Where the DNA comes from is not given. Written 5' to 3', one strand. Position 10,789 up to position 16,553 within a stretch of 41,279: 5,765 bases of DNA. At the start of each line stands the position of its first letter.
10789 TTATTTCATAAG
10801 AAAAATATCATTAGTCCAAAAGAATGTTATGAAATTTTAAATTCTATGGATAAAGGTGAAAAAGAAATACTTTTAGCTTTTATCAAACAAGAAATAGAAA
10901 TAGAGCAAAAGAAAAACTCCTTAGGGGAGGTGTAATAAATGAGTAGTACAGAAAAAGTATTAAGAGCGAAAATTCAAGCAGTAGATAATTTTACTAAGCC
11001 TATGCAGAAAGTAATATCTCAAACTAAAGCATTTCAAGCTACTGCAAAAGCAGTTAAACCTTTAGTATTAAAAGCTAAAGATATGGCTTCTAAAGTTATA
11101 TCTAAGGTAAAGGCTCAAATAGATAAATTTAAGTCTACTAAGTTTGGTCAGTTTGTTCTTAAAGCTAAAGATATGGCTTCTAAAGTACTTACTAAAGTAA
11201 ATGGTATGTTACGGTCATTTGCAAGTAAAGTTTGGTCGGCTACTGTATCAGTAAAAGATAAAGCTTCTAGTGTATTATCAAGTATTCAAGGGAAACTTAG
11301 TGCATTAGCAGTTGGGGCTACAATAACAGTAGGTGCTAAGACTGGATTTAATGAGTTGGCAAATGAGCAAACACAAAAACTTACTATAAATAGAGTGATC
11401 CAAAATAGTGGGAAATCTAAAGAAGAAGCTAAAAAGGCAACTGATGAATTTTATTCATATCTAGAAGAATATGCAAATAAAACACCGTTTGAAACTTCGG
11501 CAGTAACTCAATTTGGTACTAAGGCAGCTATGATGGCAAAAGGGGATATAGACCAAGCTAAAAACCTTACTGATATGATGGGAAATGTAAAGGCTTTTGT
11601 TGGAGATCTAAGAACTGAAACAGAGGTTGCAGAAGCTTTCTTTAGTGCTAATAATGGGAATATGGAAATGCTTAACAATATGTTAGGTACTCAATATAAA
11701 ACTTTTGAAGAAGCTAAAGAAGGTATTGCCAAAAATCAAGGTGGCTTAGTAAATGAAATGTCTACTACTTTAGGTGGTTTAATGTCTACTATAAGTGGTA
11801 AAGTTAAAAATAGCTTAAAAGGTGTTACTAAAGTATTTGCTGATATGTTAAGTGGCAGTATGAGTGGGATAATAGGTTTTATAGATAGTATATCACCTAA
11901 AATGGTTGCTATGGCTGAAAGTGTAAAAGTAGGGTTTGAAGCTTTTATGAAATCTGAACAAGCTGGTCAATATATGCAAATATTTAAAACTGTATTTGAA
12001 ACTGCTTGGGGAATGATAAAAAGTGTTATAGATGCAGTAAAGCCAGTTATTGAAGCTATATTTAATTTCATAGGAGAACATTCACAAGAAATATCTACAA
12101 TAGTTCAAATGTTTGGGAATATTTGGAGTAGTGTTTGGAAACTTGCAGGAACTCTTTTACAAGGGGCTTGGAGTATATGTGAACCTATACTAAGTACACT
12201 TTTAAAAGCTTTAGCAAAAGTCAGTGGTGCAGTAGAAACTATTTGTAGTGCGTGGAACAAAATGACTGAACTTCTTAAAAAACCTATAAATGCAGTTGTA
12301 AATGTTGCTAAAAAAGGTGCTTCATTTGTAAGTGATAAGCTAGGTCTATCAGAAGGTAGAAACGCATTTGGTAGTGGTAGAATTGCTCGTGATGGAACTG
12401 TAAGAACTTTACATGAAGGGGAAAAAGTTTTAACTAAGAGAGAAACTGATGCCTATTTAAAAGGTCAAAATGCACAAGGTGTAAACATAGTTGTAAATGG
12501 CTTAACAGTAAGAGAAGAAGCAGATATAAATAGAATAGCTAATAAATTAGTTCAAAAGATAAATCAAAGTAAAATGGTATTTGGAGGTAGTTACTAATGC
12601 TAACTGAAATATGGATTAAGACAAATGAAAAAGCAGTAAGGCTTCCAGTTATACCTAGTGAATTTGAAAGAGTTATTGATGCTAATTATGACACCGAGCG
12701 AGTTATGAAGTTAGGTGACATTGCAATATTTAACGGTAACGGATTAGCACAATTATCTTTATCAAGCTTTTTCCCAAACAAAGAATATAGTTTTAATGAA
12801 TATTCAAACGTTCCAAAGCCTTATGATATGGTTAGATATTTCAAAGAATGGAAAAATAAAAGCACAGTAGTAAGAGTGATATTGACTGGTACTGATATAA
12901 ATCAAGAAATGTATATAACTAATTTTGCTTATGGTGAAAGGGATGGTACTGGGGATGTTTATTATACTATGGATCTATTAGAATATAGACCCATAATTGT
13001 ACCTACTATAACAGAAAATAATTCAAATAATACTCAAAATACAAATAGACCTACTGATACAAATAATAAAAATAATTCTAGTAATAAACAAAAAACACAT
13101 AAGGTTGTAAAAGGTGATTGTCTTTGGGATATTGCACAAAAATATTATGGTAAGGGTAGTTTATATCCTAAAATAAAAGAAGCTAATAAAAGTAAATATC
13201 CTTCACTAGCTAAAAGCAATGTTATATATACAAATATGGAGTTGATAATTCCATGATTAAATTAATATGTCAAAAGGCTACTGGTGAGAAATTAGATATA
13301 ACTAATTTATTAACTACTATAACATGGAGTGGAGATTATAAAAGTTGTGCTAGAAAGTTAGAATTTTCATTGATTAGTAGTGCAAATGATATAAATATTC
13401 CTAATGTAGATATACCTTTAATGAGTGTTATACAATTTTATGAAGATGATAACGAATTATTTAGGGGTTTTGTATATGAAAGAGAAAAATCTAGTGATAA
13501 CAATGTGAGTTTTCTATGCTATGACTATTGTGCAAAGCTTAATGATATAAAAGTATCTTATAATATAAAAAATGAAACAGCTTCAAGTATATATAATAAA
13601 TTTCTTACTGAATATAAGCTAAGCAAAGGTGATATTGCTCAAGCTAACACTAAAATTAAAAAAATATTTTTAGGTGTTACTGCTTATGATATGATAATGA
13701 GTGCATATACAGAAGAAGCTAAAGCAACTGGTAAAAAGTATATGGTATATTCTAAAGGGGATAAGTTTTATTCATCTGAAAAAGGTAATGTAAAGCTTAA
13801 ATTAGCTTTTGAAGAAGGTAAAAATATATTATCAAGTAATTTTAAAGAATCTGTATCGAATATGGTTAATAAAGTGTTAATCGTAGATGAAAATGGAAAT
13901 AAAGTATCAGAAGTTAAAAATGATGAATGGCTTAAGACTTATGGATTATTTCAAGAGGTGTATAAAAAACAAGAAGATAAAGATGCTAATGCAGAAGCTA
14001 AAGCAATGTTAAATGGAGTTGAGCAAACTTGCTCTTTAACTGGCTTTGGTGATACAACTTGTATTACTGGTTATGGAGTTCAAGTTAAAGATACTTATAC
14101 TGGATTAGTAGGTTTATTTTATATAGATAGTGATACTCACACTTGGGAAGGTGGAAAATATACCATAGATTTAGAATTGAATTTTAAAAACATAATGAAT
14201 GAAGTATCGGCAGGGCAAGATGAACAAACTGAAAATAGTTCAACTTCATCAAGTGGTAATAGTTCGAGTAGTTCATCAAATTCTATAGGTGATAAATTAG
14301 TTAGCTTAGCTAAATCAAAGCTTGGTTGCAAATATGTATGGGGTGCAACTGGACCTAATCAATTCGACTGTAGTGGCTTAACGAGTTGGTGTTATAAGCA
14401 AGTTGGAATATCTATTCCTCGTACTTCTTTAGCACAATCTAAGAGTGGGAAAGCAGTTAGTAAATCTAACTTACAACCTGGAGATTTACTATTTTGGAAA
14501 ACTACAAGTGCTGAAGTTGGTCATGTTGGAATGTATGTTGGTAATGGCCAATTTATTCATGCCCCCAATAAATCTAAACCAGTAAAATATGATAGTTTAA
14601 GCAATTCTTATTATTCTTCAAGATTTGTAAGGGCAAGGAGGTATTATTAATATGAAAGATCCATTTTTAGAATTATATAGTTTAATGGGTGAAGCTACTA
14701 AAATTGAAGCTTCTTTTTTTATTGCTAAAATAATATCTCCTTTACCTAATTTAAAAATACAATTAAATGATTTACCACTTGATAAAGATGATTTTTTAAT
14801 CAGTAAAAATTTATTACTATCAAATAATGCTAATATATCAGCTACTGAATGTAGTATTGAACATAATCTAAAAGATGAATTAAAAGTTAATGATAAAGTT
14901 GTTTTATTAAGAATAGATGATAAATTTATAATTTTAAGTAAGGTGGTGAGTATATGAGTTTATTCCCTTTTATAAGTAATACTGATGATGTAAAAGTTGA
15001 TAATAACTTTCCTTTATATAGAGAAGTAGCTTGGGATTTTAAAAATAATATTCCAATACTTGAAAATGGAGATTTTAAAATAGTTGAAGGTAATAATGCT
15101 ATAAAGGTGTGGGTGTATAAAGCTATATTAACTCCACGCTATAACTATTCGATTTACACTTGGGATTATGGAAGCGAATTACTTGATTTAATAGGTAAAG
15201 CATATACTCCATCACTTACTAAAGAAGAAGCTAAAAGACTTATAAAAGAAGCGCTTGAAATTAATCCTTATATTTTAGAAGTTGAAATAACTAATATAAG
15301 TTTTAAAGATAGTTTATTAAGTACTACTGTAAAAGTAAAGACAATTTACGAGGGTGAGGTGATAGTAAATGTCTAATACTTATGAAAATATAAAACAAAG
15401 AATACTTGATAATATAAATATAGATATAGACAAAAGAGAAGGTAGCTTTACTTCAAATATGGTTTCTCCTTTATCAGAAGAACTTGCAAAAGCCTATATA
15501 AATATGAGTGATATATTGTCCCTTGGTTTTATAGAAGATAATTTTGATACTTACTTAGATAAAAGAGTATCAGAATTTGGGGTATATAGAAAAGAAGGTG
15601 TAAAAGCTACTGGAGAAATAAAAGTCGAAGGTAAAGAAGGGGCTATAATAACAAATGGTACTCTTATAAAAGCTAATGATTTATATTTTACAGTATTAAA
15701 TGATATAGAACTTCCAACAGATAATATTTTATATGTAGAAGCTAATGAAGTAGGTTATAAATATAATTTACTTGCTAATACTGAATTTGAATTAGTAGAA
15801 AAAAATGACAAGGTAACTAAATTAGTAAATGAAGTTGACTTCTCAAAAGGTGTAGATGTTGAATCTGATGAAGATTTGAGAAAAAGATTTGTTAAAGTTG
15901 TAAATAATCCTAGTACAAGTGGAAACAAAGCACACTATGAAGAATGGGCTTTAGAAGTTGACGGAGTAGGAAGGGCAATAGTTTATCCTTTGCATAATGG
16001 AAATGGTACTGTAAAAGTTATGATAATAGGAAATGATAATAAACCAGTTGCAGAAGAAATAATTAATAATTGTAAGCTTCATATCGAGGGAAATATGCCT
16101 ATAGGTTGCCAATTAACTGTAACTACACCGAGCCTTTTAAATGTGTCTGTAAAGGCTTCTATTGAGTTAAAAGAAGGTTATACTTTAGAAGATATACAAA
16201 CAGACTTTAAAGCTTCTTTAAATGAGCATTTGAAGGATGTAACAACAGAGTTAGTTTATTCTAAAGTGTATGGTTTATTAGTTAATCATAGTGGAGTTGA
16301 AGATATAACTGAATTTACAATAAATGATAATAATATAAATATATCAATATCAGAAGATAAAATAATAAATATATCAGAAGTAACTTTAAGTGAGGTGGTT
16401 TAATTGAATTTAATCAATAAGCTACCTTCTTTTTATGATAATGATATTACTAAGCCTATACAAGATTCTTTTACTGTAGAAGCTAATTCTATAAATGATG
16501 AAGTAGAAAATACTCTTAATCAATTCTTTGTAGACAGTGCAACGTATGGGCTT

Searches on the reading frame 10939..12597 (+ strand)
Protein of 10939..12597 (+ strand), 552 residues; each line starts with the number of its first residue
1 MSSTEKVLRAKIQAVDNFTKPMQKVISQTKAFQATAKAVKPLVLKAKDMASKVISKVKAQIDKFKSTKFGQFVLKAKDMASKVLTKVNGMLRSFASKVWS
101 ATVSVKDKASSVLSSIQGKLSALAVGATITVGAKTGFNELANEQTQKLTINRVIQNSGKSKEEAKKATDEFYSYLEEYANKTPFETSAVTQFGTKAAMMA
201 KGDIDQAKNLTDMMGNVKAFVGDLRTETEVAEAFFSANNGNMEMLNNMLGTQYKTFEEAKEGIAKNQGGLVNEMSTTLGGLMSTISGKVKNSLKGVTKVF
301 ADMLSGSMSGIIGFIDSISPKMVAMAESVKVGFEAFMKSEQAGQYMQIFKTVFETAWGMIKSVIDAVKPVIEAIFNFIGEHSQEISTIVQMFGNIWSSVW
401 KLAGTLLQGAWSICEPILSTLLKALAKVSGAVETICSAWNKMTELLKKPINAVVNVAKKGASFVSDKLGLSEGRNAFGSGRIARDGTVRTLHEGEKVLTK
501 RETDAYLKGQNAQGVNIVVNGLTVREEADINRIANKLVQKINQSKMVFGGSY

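Call 87: search_protein_families(library=phrogs, proteins=[window:10939-12597:+], max_evalue=0.00001)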
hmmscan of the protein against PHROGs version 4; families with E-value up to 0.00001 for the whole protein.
window:10939-12597:+ (552 aa): 7 families
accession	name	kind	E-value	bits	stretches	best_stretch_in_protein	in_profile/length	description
phrog_991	-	tail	2.1e-28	99.5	1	6-544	160-917/1966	tail length tape measure protein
phrog_16692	-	unknown function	5.4e-11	42.7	1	36-236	60-272/1107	-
phrog_4200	-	tail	4.3e-09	36.4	1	210-462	269-482/732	tail length tape measure protein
phrog_1535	-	tail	6.9e-09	35.4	1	342-458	947-1041/1152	tail length tape measure protein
phrog_58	-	tail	7.1e-09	35.6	1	347-466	734-902/1544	tail length tape measure protein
phrog_33570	-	unknown function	3.9e-08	33.3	1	475-546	612-682/686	-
phrog_1272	-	tail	8.1e-08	31.4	1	233-511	693-971/1606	tail length tape measure protein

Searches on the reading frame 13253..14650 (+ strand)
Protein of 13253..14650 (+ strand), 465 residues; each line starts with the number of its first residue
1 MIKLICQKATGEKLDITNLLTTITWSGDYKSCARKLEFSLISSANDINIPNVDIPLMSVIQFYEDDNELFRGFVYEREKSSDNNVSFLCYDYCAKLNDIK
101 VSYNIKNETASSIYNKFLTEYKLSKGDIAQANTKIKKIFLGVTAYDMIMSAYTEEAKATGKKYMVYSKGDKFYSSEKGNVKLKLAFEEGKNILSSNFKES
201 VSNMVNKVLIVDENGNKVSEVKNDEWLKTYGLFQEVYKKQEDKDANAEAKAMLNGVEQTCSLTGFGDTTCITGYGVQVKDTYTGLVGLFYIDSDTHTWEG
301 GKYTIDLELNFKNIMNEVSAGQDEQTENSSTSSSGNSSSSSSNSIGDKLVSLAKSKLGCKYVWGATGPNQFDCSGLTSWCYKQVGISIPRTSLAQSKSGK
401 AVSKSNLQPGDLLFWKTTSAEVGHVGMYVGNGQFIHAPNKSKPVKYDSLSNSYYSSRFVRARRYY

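Call 87: search_protein_families(library=phrogs, proteins=[window:13253-14650:+], max_evalue=0.00001)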
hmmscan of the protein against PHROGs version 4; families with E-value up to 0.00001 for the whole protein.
window:13253-14650:+ (465 aa): 8 families
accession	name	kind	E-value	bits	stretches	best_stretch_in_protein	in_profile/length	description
phrog_400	-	tail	1.7e-156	523.9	2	1-336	18-363/654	tail protein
phrog_12508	-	unknown function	5.4e-47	161.5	1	316-464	105-259/260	-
phrog_329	-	tail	3.8e-41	142.2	1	223-463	399-655/949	minor tail protein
phrog_2810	-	head and packaging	8.2e-24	84.9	1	326-448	489-607/952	virion structural protein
phrog_25111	-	tail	5.2e-18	66.3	1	356-463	222-330/333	tail protein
phrog_1015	-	tail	8.5e-17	62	1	308-461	607-788/795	tail protein with lysin activity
phrog_20677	-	unknown function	1.8e-10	40.8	1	367-456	456-550/631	-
phrog_52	-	tail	5.5e-07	29.8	1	241-431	437-633/677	tail protein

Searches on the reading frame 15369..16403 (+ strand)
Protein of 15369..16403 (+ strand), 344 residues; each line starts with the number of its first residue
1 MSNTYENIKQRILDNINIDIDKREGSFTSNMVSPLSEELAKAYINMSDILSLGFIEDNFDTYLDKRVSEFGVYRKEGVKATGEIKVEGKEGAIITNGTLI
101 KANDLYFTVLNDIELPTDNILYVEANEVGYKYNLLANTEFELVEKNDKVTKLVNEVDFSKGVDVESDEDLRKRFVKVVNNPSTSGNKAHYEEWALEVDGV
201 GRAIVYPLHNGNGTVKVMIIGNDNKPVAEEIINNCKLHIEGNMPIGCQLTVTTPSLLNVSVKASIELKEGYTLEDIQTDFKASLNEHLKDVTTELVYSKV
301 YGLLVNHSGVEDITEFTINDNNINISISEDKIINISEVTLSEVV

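Call 87: search_protein_families(library=phrogs, proteins=[window:15369-16403:+], max_evalue=0.00001)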
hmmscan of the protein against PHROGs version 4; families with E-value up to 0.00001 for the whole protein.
window:15369-16403:+ (344 aa): 4 families
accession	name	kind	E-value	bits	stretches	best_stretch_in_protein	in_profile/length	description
phrog_6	-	tail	1.4e-64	219.7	1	4-342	71-430/548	baseplate wedge subunit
phrog_1608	-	tail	3.7e-40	138.4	1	160-340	3-188/192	tail protein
phrog_12386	-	unknown function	2.5e-14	54.4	1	4-70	5-71/72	-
phrog_4226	-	tail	3.1e-08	34.2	1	161-296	41-181/228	baseplate protein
